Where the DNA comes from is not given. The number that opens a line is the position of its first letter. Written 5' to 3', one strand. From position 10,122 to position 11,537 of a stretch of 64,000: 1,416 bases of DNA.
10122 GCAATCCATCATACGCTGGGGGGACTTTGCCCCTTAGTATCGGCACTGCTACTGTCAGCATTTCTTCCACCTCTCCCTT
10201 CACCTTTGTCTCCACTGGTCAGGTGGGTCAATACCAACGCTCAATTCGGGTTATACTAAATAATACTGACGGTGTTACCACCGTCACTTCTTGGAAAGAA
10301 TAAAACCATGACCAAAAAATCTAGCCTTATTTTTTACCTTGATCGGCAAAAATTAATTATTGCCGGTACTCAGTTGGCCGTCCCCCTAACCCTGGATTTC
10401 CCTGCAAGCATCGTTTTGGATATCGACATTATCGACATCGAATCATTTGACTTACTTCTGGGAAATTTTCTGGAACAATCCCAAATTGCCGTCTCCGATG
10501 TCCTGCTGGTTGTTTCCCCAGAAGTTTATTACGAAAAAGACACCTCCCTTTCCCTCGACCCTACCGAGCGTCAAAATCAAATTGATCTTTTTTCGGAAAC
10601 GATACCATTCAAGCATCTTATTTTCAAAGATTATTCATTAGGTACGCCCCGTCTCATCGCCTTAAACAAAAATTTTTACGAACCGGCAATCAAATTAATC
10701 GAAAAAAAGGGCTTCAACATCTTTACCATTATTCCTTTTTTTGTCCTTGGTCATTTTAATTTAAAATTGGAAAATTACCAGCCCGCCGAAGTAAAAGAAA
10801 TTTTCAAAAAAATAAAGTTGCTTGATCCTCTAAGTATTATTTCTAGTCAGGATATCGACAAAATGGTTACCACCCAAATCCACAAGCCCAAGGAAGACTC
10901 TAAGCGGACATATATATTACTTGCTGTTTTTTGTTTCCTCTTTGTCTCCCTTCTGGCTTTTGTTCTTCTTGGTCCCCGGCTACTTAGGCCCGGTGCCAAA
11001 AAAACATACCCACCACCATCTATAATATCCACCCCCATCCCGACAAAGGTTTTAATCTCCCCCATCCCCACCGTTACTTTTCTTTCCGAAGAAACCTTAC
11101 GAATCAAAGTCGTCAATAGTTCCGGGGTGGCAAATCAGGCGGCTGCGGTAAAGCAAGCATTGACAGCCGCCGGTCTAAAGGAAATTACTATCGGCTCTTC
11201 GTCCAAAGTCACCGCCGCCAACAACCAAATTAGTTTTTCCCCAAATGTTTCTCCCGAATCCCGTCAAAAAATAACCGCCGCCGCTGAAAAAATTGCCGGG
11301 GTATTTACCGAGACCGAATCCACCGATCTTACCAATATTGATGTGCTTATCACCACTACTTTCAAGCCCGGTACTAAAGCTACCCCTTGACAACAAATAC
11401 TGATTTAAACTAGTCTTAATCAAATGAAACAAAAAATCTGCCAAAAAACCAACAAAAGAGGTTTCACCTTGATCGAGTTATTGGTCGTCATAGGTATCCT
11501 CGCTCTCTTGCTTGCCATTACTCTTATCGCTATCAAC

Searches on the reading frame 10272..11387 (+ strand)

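Call 17: search_protein_families(library=pfam, proteins=[window:10272-11387:+], max_evalue=0.1)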
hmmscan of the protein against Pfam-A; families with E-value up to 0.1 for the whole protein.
window:10272-11387:+ (372 aa): 2 families
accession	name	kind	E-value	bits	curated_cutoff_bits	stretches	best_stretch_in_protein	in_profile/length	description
PF13399.11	LytR_C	-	2.3e-06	28.9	22.2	1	276-364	2-86/86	LytR cell envelope-related transcriptional attenuator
PF24897.1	DUF7744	-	0.037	14.6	27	0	160-210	46-93/101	Domain of unknown function (DUF7744)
